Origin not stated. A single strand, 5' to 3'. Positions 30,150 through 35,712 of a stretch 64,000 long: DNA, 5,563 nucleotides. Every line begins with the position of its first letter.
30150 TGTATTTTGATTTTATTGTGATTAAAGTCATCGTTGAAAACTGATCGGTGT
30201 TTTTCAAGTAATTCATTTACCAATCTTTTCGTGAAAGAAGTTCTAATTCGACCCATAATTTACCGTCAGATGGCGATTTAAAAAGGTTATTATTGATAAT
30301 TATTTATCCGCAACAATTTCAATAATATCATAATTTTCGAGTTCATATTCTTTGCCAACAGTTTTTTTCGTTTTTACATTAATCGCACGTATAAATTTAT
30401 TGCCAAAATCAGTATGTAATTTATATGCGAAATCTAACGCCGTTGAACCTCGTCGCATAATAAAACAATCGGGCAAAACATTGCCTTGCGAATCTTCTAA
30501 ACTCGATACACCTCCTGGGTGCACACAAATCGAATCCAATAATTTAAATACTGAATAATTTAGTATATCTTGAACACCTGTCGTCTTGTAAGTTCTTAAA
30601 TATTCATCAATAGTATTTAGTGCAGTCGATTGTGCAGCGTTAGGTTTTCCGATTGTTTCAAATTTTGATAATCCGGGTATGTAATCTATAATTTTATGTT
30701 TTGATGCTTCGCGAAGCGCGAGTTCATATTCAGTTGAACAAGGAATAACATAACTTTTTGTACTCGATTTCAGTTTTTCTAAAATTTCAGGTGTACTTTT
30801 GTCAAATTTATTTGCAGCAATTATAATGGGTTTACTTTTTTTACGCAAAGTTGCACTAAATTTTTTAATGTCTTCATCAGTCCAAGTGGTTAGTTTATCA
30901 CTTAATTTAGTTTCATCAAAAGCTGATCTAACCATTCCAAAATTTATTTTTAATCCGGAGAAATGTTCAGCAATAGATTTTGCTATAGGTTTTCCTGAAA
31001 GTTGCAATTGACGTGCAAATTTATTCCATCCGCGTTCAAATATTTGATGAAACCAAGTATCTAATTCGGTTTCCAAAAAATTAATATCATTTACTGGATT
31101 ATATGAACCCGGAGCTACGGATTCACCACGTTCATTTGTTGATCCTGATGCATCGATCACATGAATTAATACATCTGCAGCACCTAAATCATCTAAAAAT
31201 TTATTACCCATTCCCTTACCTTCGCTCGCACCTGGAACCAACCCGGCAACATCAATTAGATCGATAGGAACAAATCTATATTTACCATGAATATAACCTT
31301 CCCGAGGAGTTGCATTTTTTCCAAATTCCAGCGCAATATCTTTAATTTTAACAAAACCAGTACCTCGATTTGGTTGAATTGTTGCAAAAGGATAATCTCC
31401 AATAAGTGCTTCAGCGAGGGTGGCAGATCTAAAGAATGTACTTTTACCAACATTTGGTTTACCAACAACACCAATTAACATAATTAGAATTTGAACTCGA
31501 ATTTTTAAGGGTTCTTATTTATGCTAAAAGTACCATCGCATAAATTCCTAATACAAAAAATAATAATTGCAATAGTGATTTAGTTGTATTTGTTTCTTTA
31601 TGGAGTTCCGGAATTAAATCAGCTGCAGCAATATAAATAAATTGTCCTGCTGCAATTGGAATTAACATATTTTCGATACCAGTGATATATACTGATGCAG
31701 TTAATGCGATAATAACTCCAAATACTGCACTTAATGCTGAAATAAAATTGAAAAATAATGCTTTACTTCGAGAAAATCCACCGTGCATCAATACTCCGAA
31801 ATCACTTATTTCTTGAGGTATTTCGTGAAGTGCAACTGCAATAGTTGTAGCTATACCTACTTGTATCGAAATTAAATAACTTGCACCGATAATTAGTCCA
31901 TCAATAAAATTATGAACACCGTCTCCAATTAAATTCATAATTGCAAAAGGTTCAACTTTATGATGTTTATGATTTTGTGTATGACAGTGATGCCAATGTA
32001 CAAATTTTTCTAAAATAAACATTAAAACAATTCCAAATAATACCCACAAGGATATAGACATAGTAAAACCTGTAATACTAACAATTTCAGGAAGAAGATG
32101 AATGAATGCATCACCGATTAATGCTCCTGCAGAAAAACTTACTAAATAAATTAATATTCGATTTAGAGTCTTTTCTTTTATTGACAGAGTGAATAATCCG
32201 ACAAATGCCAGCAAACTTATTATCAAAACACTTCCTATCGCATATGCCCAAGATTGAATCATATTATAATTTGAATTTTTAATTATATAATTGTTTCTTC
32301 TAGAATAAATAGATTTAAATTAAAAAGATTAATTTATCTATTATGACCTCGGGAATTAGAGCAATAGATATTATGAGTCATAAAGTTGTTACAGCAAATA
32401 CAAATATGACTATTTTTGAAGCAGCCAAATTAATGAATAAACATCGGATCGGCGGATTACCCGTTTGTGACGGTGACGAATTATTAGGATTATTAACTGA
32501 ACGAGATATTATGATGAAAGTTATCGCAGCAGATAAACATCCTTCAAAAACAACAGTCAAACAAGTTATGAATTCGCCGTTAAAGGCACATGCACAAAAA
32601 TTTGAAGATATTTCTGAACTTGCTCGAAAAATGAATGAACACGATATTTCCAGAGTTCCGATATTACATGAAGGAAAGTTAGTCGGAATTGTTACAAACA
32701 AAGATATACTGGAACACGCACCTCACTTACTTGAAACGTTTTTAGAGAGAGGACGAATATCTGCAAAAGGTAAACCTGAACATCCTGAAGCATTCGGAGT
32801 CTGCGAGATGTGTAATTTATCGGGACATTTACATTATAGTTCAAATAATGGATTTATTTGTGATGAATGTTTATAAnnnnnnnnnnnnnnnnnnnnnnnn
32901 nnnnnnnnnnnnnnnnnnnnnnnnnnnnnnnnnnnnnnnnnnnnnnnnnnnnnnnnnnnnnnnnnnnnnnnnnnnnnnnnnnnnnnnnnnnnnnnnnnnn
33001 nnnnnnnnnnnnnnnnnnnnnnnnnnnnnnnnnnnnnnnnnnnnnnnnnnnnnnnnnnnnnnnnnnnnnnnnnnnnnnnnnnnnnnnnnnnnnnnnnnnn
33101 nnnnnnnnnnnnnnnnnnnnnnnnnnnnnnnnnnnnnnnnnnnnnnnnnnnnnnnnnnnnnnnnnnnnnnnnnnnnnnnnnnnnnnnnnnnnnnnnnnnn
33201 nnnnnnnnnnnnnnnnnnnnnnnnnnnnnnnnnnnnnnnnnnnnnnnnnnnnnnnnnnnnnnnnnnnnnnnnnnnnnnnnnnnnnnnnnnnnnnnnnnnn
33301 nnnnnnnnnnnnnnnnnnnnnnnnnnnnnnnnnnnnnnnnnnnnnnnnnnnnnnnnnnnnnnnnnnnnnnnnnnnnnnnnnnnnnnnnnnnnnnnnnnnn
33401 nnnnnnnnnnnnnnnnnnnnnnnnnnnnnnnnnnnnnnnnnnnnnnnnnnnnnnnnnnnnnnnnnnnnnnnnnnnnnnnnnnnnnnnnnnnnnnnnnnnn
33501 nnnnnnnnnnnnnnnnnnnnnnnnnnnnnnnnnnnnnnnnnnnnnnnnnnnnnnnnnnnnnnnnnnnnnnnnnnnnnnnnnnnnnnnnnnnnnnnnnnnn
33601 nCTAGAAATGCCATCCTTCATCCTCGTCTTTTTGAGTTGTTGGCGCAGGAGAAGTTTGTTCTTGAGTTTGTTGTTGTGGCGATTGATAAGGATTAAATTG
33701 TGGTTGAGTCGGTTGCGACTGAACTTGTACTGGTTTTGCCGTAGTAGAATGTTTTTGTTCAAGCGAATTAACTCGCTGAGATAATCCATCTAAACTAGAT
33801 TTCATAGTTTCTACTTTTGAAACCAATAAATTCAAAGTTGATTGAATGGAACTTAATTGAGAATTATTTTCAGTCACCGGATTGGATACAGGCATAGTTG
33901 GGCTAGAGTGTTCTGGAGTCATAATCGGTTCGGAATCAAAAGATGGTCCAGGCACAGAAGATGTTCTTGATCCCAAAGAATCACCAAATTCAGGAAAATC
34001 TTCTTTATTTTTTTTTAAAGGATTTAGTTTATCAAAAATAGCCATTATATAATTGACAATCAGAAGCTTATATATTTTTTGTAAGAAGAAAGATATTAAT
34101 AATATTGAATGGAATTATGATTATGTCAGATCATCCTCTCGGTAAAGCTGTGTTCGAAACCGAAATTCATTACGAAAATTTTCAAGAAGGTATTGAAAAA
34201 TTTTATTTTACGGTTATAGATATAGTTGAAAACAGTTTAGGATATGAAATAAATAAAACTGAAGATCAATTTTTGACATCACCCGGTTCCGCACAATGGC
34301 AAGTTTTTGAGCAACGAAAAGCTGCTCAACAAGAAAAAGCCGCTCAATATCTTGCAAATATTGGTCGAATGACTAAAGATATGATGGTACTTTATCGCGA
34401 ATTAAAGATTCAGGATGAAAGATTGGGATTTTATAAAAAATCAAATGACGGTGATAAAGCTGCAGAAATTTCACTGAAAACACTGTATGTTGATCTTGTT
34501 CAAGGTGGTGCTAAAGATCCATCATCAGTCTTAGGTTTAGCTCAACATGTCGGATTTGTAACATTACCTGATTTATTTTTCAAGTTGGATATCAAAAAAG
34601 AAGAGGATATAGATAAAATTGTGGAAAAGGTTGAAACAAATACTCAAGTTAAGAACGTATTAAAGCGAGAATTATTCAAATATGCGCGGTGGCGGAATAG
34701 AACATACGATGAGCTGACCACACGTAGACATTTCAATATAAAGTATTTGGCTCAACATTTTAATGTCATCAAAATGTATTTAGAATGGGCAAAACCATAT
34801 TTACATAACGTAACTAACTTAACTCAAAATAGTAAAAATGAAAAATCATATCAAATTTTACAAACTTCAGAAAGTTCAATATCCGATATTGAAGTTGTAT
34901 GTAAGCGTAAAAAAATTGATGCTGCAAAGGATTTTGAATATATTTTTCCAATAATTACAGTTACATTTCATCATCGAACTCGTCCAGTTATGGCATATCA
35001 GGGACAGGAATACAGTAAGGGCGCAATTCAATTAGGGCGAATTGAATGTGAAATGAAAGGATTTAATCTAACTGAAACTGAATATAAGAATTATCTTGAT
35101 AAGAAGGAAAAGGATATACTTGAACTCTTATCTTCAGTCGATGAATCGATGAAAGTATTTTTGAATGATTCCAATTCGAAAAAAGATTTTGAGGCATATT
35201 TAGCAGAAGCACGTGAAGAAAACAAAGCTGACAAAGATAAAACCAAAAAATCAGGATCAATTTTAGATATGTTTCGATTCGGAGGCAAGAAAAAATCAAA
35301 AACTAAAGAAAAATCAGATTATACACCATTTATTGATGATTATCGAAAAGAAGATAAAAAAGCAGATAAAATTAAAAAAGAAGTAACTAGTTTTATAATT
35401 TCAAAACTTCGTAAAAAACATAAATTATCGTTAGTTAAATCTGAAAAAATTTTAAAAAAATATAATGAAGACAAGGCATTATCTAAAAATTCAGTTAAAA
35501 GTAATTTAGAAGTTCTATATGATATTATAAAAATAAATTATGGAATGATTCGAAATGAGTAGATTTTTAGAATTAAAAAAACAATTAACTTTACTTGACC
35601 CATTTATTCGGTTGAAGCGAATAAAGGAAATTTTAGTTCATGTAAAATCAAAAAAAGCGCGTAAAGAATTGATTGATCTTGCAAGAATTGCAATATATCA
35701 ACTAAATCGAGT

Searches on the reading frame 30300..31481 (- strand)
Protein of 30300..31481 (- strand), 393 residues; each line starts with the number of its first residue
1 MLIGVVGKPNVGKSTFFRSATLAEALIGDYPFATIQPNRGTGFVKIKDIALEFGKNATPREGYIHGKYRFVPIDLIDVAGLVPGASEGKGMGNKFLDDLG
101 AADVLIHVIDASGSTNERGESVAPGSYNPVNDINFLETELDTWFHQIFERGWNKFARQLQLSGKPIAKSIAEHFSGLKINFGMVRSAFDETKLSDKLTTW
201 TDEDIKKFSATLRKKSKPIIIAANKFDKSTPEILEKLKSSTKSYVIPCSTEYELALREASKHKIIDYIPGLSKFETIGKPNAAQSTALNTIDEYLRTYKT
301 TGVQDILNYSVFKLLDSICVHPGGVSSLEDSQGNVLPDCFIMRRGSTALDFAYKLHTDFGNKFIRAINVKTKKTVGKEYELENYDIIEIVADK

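Call 57: search_protein_families(library=pfam, proteins=[window:30300-31481:-], max_evalue=0.01)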
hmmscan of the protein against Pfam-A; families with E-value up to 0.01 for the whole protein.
window:30300-31481:- (393 aa): 5 families
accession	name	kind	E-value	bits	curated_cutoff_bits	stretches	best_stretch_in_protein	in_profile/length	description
PF08438.16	YGR210-like_G4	-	1.6e-25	90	24.7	1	222-322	1-105/108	Obg-like GTPase YGR210-like, G4 motif-containing domain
PF01926.29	MMR_HSR1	-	3.2e-19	69.6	21.9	1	3-113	2-87/113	50S ribosome-binding GTPase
PF02824.27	TGS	-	2.2e-12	47.3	22.2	1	335-390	4-59/60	TGS domain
PF02421.24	FeoB_N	-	2.6e-06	27.5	27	1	3-42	3-42/156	Ferrous iron transport protein B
PF06071.19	YchF-GTPase_C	-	0.00052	20.5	27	0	341-372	16-47/84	Protein of unknown function (DUF933)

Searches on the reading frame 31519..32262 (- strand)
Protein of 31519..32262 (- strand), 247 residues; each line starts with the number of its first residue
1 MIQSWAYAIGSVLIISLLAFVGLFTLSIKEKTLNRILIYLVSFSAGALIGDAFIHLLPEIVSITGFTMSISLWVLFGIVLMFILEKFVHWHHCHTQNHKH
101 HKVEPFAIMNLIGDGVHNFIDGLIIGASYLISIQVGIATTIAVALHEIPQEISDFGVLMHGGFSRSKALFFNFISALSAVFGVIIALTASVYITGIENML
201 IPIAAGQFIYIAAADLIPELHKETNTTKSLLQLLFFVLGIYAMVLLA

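Call 57: search_protein_families(library=pfam, proteins=[window:31519-32262:-], max_evalue=0.01)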
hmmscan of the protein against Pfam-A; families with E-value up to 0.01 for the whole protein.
window:31519-32262:- (247 aa): 1 family
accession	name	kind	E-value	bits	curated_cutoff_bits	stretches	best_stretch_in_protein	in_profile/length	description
PF02535.28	Zip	-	9.2e-50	170.1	35.1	2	94-247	165-323/323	ZIP Zinc transporter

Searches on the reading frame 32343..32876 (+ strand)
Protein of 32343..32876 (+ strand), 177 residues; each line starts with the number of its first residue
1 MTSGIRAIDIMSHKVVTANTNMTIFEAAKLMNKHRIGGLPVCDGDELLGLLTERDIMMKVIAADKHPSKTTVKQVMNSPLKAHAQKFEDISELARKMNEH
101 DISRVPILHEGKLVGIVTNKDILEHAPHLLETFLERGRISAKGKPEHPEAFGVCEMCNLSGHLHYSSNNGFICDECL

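Call 57: search_protein_families(library=pfam, proteins=[window:32343-32876:+], max_evalue=0.01)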
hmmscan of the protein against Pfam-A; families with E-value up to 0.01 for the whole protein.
window:32343-32876:+ (177 aa): 1 family
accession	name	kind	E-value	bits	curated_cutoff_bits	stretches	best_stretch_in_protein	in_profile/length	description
PF00571.33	CBS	-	4.3e-29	101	24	2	9-59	3-54/57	CBS domain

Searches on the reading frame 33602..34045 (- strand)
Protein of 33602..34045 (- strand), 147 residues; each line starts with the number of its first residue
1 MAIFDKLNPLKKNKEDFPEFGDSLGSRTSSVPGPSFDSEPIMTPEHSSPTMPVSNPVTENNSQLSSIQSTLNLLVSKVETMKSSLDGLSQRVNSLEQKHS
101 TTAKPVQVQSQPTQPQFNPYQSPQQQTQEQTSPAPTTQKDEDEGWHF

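Call 50: search_protein_families(library=padloc, proteins=[window:33602-34045:-], max_evalue=0.1)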
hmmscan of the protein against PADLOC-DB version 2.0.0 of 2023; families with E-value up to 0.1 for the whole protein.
window:33602-34045:- (147 aa): 2 families
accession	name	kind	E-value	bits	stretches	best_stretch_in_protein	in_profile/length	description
PDLC00507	JetC1|JetC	-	0.013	11.8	1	46-114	716-785/1215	DUF3584 domain; MukB-like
PDLC00637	ZorA2|ZorA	-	0.026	11.3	1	57-113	268-324/420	MotA/ExbB/TolQ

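Call 57: search_protein_families(library=pfam, proteins=[window:33602-34045:-], max_evalue=0.01)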
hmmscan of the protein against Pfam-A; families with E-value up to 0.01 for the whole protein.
window:33602-34045:- (147 aa): 2 families
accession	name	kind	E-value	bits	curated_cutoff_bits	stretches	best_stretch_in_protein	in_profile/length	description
PF04513.17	Baculo_PEP_C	-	0.0049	17.4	38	1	61-103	84-126/140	Baculovirus polyhedron envelope protein, PEP, C terminus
PF10779.14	XhlA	-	0.0075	16.9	34.7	0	76-102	4-30/67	Haemolysin XhlA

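Call 97: search_protein_families(library=phrogs, proteins=[window:33602-34045:-], max_evalue=0.01)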
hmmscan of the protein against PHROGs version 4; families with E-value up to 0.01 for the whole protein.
window:33602-34045:- (147 aa): 1 family
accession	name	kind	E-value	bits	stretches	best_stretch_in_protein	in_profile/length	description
phrog_1272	-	tail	0.0051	15.5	1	47-114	90-157/1606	tail length tape measure protein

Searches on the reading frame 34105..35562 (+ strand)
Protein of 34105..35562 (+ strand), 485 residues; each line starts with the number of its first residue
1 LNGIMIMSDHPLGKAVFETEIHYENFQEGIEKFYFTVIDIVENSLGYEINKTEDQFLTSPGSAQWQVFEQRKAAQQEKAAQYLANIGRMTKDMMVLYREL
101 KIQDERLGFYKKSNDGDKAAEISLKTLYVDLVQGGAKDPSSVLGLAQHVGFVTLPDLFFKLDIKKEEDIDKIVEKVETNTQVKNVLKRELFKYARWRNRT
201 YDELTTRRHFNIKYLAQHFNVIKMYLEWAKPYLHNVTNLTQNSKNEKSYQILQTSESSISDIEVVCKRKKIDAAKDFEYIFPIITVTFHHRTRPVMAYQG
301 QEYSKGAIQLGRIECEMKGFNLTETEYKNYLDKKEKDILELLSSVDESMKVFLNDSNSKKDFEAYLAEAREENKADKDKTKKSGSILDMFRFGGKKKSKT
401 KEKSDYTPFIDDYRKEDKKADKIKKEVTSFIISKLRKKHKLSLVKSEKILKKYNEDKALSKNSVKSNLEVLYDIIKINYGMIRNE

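Call 3: search_protein_families(library=pfam, proteins=[window:34105-35562:+], max_evalue=1)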
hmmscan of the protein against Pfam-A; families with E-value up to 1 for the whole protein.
window:34105-35562:+ (485 aa): 0 families

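Call 5: search_protein_families(library=ncbifam, proteins=[window:34105-35562:+], max_evalue=1)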
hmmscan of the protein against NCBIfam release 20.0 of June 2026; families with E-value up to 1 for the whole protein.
window:34105-35562:+ (485 aa): 0 families

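Call 32: search_solved_structures(query=A3, max_evalue=10, show_alignments=1)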
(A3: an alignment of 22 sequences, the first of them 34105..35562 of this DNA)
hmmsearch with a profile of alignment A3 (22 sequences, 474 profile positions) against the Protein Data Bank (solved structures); distinct sequences matched with E-value up to 10: 0.

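Call 38: search_protein_families(library=pfam, alignment_id=A3, max_evalue=1)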
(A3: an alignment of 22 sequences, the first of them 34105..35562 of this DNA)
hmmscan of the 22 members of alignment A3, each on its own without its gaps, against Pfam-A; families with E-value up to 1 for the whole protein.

A. member 1, window:34105-35562:+ (485 aa): 0 families

B. families by the number of members that match (of 22 scanned): 24 families
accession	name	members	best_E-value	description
PF15039.11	DUF4530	2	0.023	Domain of unknown function (DUF4530)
PF09763.15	Sec3_CC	1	0.00011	Exocyst complex component Sec3, coiled-coil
PF03334.19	PhaG_MnhG_YufB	1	0.0089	Na+/H+ antiporter subunit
PF02970.22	TBCA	1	0.013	Tubulin binding cofactor A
PF16865.10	GST_C_5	1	0.014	Glutathione S-transferase, C-terminal domain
PF13495.12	Phage_int_SAM_4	1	0.019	Phage integrase, N-terminal SAM-like domain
PF18008.6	Bac_RepA_C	1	0.032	Replication initiator protein A C-terminal domain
PF15112.11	DUF4559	1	0.036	Domain of unknown function (DUF4559)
PF23100.1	DUF2096_N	1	0.051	DUF2096 N-terminal four-helical bundle domain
PF04351.19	PilP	1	0.076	Pilus assembly protein, PilP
PF01881.21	Cas_Cas6_C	1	0.082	CRISPR associated protein Cas6, C-terminal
PF11679.13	DUF3275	1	0.1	Protein of unknown function (DUF3275)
PF11212.13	DUF2999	1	0.11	Protein of unknown function (DUF2999)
PF25511.1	Ig_CNNM4_N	1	0.13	Metal transporter CNNM4-like, immunoglobulin-like domain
PF00884.28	Sulfatase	1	0.14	Sulfatase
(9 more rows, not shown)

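Call 50: search_protein_families(library=padloc, proteins=[window:34105-35562:+], max_evalue=0.1)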
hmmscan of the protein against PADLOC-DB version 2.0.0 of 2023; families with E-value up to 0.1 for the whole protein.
window:34105-35562:+ (485 aa): 0 families

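Call 54: find_homologous_proteins(query=A3, max_evalue=0.001)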
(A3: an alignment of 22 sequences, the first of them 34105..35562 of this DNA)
Query A3 (22 sequences) (485 aa, profile of the alignment): 45 proteins with E <= 0.001 among 8000 candidates.
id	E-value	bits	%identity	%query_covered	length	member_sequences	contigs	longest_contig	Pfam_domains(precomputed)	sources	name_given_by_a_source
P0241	7.7e-169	581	36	94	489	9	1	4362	-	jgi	-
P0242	1.1e-166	574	37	73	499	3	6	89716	-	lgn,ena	-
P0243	1.6e-165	570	65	97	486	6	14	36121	-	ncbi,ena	-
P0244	8.0e-165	568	47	96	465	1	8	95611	-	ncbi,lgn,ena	-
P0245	8.6e-165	567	32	73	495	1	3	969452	-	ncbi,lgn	-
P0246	1.6e-162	560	37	78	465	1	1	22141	-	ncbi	-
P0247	8.8e-162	558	54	74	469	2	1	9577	-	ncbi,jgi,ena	-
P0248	2.3e-161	556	42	70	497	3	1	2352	-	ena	-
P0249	2.9e-161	556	52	79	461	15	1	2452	-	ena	-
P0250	5.4e-160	552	53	72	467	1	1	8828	-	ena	-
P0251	6.5e-160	551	100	99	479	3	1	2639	-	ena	-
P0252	8.1e-160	551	67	99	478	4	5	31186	-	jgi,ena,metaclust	metaclust:\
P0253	3.2e-159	549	66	98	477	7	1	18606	-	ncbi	-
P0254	5.8e-159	548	46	95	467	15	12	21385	-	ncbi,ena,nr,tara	ncbi:hypothetical protein CMI46_03280 [Candidatus Pacearchaeota archaeon]|nr:hypothetical protein [C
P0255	8.0e-159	548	38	97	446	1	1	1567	-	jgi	-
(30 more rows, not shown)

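Call 97: search_protein_families(library=phrogs, proteins=[window:34105-35562:+], max_evalue=0.01)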
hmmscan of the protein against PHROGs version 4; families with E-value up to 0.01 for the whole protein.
window:34105-35562:+ (485 aa): 0 families
